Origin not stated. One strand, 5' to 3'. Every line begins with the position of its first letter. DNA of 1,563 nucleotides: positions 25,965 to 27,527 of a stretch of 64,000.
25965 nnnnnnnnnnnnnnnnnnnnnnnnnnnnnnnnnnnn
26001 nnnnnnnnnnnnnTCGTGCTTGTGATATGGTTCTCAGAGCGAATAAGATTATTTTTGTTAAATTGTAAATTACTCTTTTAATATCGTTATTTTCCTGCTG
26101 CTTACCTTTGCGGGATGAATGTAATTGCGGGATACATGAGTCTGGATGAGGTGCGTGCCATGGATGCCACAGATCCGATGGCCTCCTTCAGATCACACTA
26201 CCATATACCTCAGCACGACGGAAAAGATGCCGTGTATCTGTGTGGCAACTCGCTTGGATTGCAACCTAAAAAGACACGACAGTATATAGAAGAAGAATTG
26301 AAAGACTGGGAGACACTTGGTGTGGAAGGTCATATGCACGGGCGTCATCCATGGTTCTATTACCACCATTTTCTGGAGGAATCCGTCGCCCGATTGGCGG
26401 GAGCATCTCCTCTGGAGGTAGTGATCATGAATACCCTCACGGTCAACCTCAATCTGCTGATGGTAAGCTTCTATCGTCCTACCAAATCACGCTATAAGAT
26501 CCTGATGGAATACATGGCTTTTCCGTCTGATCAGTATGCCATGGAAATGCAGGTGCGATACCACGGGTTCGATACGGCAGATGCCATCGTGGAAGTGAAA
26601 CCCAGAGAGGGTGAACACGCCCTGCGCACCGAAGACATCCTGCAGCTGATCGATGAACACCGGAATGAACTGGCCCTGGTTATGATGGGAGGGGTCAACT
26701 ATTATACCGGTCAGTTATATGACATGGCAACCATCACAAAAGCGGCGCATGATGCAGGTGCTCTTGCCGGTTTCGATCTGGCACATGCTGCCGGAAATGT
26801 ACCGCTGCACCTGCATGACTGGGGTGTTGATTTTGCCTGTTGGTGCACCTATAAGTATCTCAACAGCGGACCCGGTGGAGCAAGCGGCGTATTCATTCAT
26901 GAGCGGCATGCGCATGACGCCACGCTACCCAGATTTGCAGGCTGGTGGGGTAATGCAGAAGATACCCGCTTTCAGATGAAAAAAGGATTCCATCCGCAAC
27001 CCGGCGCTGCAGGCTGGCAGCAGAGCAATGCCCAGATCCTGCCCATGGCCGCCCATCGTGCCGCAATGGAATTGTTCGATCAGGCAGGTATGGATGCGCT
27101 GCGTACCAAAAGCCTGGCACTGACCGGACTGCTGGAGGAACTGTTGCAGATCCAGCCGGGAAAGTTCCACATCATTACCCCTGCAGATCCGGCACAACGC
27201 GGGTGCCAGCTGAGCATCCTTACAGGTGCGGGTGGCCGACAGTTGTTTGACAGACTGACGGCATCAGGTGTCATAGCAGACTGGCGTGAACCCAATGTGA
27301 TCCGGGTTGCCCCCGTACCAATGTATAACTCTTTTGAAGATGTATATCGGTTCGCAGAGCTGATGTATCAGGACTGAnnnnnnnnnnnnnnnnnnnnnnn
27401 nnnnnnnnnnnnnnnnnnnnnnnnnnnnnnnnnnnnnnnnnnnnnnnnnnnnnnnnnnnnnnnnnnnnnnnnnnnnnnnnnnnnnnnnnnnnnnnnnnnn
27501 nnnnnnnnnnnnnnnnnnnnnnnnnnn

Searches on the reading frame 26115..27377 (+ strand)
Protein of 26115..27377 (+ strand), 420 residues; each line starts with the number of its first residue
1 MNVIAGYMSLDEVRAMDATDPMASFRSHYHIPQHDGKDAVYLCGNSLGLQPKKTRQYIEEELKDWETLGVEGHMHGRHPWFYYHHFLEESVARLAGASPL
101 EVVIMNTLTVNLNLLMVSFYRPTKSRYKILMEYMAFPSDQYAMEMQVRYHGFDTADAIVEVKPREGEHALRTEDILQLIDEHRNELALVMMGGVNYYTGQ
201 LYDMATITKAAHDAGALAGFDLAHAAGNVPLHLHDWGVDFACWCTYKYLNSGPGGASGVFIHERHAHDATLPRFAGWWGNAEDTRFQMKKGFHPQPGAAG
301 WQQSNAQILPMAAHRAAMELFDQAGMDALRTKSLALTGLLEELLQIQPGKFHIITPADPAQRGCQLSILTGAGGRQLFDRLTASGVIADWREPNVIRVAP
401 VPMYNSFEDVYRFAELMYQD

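Call 6: search_protein_families(library=pfam, proteins=[window:26115-27377:+], max_evalue=0.01)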
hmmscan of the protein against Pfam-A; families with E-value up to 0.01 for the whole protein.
window:26115-27377:+ (420 aa): 2 families
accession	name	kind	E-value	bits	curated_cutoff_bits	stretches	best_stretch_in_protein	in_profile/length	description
PF22580.2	KYNU_C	-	6e-26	90.7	27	1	329-416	1-89/90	Kynureninase C-terminal domain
PF00266.25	Aminotran_5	-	1.6e-14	54.1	21.5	1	41-355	2-301/371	Aminotransferase class-V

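Call 11: find_encoding_contigs(protein=window:26115-27377:+, flank=10000, max_places=6)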
Protein window:26115-27377:+ (420 aa): 19 contigs read that carry it; 6 places shown.
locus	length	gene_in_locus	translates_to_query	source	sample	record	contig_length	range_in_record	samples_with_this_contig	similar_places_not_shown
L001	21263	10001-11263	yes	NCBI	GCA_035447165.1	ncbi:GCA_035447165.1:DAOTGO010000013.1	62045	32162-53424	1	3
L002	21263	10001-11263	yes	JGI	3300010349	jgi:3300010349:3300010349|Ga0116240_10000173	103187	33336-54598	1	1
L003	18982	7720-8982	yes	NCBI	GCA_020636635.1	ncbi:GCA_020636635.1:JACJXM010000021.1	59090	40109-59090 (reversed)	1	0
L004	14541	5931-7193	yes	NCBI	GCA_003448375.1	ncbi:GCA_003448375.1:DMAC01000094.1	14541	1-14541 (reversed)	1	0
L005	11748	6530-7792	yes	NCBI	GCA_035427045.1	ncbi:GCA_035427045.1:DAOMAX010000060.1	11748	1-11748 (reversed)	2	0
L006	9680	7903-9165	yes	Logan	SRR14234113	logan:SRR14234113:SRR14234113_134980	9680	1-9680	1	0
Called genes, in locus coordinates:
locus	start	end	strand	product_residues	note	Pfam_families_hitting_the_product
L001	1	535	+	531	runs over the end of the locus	PF22058:X25_BaPul_like (weak), PF02922:CBM_48 (faint), PF16561:AMPK1_CBM (faint), PF22058:X25_BaPul_like (weak), PF18962:Por_Secre_tail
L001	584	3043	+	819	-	PF02922:CBM_48 (faint), PF16561:AMPK1_CBM (faint), PF22058:X25_BaPul_like (faint), PF00041:fn3 (weak), PF18962:Por_Secre_tail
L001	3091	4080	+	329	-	PF16561:AMPK1_CBM (faint), PF02922:CBM_48 (faint), PF22058:X25_BaPul_like (faint), PF18962:Por_Secre_tail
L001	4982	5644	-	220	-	PF01936:NYN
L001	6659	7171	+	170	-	-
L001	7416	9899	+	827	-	PF18962:Por_Secre_tail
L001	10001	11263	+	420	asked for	PF00266:Aminotran_5, PF22580:KYNU_C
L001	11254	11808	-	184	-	PF12867:DinB_2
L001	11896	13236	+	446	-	PF00070:Pyr_redox (faint), PF01266:DAO (faint), PF01494:FAD_binding_3, PF07992:Pyr_redox_2 (faint)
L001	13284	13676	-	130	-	-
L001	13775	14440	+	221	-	PF16403:Bact_surface_Ig-like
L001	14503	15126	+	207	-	PF16403:Bact_surface_Ig-like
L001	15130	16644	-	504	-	PF01145:Band_7, PF15975:Flot (weak)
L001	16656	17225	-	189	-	-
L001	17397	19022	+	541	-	PF00082:Peptidase_S8, PF18962:Por_Secre_tail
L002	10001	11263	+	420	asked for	PF00266:Aminotran_5, PF22580:KYNU_C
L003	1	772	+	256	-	PF18962:Por_Secre_tail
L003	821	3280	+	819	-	PF02922:CBM_48 (faint), PF16561:AMPK1_CBM (faint), PF22058:X25_BaPul_like (faint), PF00041:fn3 (weak), PF18962:Por_Secre_tail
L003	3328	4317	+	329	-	PF16561:AMPK1_CBM (faint), PF02922:CBM_48 (faint), PF22058:X25_BaPul_like (faint), PF18962:Por_Secre_tail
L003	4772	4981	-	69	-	-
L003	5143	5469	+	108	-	PF02012:BNR (faint), PF15902:Sortilin-Vps10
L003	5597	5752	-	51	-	-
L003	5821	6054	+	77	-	-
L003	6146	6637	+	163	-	-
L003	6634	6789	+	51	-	-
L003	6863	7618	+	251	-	PF18962:Por_Secre_tail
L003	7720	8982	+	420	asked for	PF00266:Aminotran_5, PF22580:KYNU_C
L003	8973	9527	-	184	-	PF12867:DinB_2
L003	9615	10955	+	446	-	PF00070:Pyr_redox (faint), PF01266:DAO (faint), PF01494:FAD_binding_3, PF07992:Pyr_redox_2 (faint)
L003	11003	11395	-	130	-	-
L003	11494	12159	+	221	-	PF16403:Bact_surface_Ig-like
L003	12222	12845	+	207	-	PF16403:Bact_surface_Ig-like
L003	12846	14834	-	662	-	PF01435:Peptidase_M48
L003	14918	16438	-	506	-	PF01145:Band_7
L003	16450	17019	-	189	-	-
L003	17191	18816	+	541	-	PF00082:Peptidase_S8, PF18962:Por_Secre_tail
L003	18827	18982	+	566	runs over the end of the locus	PF01368:DHH, PF02272:DHHA1, PF17768:RecJ_OB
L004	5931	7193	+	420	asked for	PF00266:Aminotran_5, PF22580:KYNU_C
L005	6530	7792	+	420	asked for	PF00266:Aminotran_5, PF22580:KYNU_C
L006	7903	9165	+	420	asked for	PF00266:Aminotran_5, PF22580:KYNU_C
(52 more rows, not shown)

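Call 12: find_related_loci(query=window:26115-27377:+, collection=genome_contigs, flank=10000)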
Query window:26115-27377:+ (420 aa) in genome_contigs; peptide patterns used: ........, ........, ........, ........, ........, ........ (x = any residue, [..] = any of these).
600 stretches matched a pattern (row limit reached: there are more); 572 encode a relative of the query (tblastn E <= 1e-3); the best 80 are kept; 80 distinct loci.
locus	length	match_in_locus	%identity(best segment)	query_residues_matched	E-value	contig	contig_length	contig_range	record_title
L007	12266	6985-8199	68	15-416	0e+0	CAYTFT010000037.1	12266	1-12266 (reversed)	MAG TPA_asm: uncultured Chitinophagales bacterium isolate SRP173033_co3_137 genome assembly, contig: NODE_6915_length_12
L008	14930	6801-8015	77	16-419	0e+0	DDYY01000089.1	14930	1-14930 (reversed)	MAG TPA_asm: Bacteroidetes bacterium UBA3022 UBA3022_contig_2107, whole genome shotgun sequence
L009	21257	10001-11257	64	9-419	0e+0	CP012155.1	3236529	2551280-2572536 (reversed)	Bacteroidetes bacterium UKL13-3 chromosome, complete genome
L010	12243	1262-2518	64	9-419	0e+0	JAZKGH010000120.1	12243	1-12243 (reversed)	MAG: Bacteroidota bacterium isolate DC_RB_04_SPN110320-bin039_1 DCRB04SPN_B039_1_000000000120, whole genome shotgun sequ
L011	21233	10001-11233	64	9-419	0e+0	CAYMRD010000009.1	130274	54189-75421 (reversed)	MAG TPA_asm: uncultured Bifidobacteriaceae bacterium isolate SRP344714_co2_468 genome assembly, contig: NODE_276_length_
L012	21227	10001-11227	64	9-417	0e+0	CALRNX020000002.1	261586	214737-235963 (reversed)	MAG: Chitinophaga pinensis isolate JJ-KL21111-146-3-mx-bin594 genome assembly, contig: JJ-KL21111-146-C8, whole genome s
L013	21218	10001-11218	64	14-419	0e+0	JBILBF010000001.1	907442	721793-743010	MAG: Bacteroidia bacterium isolate ME2016-05-23_3300042458_group7_bin53 Rohwer_bin1059_scaffold_2_c1, whole genome shotg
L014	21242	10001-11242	64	9-419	0e+0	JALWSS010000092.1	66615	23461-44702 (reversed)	MAG: Saprospiraceae bacterium isolate M2_metabat2_scaf2bin.095 M2_NODE_251_length_66615_cov_4.107358, whole genome shotg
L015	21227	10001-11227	64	9-417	0e+0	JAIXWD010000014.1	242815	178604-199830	MAG: Bacteroidetes bacterium isolate D4_MAG_00005 pond_D4_MAG_00005_000000000016, whole genome shotgun sequence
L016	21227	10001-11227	63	9-417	0e+0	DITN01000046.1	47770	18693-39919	MAG TPA_asm: Bacteroidetes bacterium UBA6183 UBA6183_contig_55614, whole genome shotgun sequence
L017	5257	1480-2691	64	16-419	0e+0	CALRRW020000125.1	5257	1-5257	MAG: Comamonas sp. lk isolate JJ-JE51-08-11-m1-bin246 genome assembly, contig: JJ-R9D14-65-C195, whole genome shotgun se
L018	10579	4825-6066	63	9-417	0e+0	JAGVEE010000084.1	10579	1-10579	MAG: Sphingobacteriales bacterium isolate WC_5 c_000000034858, whole genome shotgun sequence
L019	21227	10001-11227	63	9-417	0e+0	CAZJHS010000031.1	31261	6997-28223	MAG TPA_asm: uncultured Chitinophaga sp. isolate binchicken_co328_172 genome assembly, contig: NODE_801_length_31261_cov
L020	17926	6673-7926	61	9-419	0e+0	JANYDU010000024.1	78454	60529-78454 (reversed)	MAG: Bacteroidetes bacterium isolate 336R_metabinner_86_sub 336R_k141_1413149, whole genome shotgun sequence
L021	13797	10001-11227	64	9-417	0e+0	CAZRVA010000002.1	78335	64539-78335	MAG TPA_asm: uncultured Chitinophaga sp. isolate binchicken_co263_375 genome assembly, contig: NODE_73_length_78335_cov_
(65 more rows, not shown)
